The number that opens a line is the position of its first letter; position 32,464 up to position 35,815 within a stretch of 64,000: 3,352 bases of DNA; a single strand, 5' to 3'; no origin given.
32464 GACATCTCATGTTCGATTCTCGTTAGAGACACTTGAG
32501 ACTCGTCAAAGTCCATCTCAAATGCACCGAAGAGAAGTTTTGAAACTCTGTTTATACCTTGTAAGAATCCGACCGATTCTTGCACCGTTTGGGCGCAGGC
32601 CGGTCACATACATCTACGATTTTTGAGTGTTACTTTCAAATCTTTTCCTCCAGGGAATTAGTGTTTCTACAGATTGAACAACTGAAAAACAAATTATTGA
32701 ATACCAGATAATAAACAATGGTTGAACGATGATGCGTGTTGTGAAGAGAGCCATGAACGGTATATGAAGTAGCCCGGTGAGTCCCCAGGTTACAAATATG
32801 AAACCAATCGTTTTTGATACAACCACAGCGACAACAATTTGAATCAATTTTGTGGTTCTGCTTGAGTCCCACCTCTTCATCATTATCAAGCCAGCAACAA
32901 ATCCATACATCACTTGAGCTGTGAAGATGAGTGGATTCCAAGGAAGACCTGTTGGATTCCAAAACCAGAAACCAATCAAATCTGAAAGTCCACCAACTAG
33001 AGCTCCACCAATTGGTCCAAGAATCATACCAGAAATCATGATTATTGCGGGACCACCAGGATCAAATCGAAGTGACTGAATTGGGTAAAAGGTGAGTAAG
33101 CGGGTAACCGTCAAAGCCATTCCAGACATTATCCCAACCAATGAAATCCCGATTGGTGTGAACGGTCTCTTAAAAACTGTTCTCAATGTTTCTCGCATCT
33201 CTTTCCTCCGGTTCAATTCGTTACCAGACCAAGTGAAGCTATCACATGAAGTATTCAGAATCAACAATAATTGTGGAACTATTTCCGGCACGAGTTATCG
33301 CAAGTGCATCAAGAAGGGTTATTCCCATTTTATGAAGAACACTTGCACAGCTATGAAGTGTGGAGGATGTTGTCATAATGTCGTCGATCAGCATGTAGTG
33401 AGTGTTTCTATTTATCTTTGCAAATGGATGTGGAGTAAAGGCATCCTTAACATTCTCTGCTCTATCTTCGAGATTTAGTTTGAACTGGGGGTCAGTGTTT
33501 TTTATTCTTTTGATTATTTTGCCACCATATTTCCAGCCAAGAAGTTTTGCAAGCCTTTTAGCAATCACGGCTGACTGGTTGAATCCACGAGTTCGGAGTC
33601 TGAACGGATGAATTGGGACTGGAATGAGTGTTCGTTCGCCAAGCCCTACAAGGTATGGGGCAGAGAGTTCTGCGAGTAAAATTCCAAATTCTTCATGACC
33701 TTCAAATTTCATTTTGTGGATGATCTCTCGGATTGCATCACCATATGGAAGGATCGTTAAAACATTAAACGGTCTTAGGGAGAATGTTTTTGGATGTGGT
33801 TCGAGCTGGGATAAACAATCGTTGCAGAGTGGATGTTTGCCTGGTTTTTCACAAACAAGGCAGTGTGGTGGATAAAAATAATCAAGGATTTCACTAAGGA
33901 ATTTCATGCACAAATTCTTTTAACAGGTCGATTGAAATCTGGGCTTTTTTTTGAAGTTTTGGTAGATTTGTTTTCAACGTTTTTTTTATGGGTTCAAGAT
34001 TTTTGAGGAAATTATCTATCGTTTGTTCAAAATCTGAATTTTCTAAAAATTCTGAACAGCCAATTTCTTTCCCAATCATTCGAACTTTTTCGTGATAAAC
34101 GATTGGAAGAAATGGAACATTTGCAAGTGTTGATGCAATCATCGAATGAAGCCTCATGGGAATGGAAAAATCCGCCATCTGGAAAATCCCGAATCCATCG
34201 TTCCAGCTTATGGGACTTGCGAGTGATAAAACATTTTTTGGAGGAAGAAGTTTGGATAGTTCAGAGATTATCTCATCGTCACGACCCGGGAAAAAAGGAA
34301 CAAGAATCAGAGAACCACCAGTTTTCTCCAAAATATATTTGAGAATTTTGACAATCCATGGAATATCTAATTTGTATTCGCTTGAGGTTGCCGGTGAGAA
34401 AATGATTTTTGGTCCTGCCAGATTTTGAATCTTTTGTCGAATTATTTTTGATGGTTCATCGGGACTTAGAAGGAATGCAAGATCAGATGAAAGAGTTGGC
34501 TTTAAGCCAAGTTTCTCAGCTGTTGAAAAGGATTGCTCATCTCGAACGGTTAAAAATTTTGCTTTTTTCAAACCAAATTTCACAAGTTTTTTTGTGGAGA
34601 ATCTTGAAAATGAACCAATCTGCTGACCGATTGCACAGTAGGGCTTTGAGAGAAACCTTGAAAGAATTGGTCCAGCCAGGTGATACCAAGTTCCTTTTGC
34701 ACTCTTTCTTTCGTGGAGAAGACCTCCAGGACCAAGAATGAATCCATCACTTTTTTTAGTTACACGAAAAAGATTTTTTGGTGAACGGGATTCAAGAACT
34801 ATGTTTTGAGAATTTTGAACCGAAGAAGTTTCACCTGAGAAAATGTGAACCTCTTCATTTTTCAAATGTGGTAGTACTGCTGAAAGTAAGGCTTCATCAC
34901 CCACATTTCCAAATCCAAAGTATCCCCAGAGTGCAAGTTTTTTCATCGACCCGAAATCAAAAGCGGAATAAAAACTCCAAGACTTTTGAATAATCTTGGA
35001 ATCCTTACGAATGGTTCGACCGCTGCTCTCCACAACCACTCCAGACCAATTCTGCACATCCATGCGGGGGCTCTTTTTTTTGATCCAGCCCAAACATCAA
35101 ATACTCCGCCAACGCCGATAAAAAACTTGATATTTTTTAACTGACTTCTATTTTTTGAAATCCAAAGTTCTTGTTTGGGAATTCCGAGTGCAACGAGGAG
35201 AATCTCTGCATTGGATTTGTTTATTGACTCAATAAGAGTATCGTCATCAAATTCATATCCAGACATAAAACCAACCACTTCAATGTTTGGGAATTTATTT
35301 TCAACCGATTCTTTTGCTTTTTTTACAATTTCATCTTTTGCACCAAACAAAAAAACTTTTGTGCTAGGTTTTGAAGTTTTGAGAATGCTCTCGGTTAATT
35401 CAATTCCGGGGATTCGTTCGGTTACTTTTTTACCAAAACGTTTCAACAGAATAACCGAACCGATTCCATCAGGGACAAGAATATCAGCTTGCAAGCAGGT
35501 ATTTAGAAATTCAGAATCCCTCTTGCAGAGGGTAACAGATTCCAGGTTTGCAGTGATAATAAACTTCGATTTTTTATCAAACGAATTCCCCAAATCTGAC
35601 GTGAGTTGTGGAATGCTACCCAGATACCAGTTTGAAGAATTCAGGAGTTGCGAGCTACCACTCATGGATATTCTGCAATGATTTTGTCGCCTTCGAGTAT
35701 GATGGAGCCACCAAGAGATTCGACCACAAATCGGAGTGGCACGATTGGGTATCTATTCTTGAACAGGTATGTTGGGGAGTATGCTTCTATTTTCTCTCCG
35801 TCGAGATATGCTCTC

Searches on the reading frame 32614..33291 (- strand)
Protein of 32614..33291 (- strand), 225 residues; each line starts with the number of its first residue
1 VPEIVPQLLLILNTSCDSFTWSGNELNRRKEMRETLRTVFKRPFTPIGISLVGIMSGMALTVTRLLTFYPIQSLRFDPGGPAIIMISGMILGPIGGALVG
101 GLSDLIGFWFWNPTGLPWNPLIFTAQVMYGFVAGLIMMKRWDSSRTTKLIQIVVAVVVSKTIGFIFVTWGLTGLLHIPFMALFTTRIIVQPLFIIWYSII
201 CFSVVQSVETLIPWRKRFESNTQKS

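Call 6: search_protein_families(library=pfam, proteins=[window:32614-33291:-], max_evalue=0.01)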
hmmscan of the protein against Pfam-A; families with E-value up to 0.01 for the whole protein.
window:32614-33291:- (225 aa): 2 families
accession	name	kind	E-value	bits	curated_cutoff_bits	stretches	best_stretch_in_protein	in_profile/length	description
PF12822.12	ECF_trnsprt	-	1.4e-10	41.9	30.7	1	55-206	5-157/169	ECF transporter, substrate-specific component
PF07155.17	ECF-ribofla_trS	-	6.5e-07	29.9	26.7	1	49-204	7-161/172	ECF-type riboflavin transporter, S component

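Call 7: search_protein_families(library=ncbifam, proteins=[window:32614-33291:-], max_evalue=0.01)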
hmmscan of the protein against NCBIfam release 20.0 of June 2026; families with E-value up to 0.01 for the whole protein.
window:32614-33291:- (225 aa): 2 families
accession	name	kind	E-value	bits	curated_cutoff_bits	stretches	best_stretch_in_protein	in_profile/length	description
TIGR04518.1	ECF_S_folT_fam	subfamily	4.8e-14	52.4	60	1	51-207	9-160/163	folate family ECF transporter S component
NF007179.0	PRK09609.1-4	equivalog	0.0062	16.2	630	1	51-136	38-119/335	hypothetical protein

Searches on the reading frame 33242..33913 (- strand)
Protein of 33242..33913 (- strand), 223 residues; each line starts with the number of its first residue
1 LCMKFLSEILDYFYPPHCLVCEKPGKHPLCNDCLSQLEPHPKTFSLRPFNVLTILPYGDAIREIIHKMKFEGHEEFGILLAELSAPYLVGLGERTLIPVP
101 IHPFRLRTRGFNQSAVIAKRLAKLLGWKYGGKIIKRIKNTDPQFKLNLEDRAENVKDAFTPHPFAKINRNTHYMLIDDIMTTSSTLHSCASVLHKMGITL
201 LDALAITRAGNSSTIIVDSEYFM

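Call 6: search_protein_families(library=pfam, proteins=[window:33242-33913:-], max_evalue=0.01)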
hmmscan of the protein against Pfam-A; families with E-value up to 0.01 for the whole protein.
window:33242-33913:- (223 aa): 1 family
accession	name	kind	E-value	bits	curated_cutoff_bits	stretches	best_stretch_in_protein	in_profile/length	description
PF18912.6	DZR_2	-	6.2e-07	29.6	27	1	9-40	1-34/56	Double zinc ribbon domain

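Call 7: search_protein_families(library=ncbifam, proteins=[window:33242-33913:-], max_evalue=0.01)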
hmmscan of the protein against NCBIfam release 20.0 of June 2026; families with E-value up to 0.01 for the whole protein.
window:33242-33913:- (223 aa): 6 families
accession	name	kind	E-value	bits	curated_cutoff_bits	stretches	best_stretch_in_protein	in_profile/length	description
TIGR00201.1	comF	subfamily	6.8e-26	91.4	233.55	1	18-205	1-187/190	ComF family protein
NF008616.0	PRK11595.1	equivalog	1.5e-23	83.5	304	1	17-208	36-225/227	DNA utilization protein GntX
NF002635.0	PRK02304.1-4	subfamily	0.00045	19.8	146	1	166-221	111-166/188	adenine phosphoribosyltransferase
NF005537.0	PRK07199.1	subfamily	0.00092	18.4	322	1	169-205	210-246/301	ribose-phosphate diphosphokinase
NF040646.1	HPT_Archaea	equivalog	0.0013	18.4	200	1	167-218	111-162/184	hypoxanthine/guanine phosphoribosyltransferase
NF005592.0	PRK07322.1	subfamily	0.0085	15.5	143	0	170-213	120-163/180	adenine phosphoribosyltransferase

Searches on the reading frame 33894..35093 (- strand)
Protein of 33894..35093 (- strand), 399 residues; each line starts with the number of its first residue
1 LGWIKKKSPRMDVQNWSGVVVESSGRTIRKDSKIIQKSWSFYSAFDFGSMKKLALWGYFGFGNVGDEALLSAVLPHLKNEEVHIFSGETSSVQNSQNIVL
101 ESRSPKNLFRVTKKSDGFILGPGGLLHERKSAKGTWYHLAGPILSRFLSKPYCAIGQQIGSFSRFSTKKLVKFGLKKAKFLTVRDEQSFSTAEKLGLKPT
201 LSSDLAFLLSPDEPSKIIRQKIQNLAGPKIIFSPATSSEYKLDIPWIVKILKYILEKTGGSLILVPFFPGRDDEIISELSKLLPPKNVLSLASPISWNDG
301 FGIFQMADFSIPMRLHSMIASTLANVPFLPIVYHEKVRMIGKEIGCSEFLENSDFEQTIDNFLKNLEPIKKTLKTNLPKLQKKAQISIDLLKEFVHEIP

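Call 6: search_protein_families(library=pfam, proteins=[window:33894-35093:-], max_evalue=0.01)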
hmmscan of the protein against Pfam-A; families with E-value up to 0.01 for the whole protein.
window:33894-35093:- (399 aa): 1 family
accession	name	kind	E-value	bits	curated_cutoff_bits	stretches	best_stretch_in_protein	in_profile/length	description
PF04230.19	PS_pyruv_trans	-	1.7e-29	104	25.3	1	63-334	1-279/280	Polysaccharide pyruvyl transferase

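Call 7: search_protein_families(library=ncbifam, proteins=[window:33894-35093:-], max_evalue=0.01)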
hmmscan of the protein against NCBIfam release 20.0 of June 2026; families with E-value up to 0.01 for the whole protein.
window:33894-35093:- (399 aa): 2 families
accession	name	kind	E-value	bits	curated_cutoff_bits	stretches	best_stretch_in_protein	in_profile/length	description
TIGR03609.1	S_layer_CsaB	equivalog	1.4e-53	182.2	213.1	1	53-348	2-293/301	polysaccharide pyruvyl transferase CsaB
NF007452.0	PRK10017.1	equivalog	0.003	16.5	399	0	304-383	325-399/426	colanic acid biosynthesis pyruvyl transferase WcaK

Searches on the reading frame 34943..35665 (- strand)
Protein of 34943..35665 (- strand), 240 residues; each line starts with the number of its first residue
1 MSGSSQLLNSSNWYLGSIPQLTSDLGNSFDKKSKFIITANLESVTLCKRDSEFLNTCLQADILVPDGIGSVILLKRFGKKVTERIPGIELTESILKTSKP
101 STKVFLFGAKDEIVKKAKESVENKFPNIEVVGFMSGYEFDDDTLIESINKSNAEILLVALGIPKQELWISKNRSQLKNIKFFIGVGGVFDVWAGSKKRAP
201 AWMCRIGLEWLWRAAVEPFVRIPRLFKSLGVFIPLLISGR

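Call 6: search_protein_families(library=pfam, proteins=[window:34943-35665:-], max_evalue=0.01)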
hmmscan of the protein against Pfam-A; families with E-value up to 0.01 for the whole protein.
window:34943-35665:- (240 aa): 1 family
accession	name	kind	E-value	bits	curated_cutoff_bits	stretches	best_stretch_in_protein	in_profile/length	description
PF03808.19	Glyco_tran_WecG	-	1e-55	188.6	27.4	1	60-219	1-162/168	Glycosyl transferase WecG/TagA/CpsF family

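Call 7: search_protein_families(library=ncbifam, proteins=[window:34943-35665:-], max_evalue=0.01)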
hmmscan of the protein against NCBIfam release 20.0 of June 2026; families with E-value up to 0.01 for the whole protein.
window:34943-35665:- (240 aa): 4 families
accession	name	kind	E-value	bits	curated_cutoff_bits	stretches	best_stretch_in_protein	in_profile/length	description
NF041710.1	UDPacetylman_taseTarA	equivalog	5e-46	157.2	350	1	30-232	36-236/247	N-acetylglucosaminyldiphosphoundecaprenol N-acetyl-beta-D-mannosaminyltransferase TarA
TIGR00696.1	wecG_tagA_cpsF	superfamily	6.7e-46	156.2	69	1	59-224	5-171/178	WecB/TagA/CpsF family glycosyltransferase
NF002980.1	PRK03692.1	equivalog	1.1e-32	113.4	323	1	31-227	30-227/240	lipopolysaccharide N-acetylmannosaminouronosyltransferase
NF041872.1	EPS_EpsA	equivalog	4e-31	108.3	500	1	26-219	38-237/265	exopolysaccharide biosynthesis glycosyltransferase EpsA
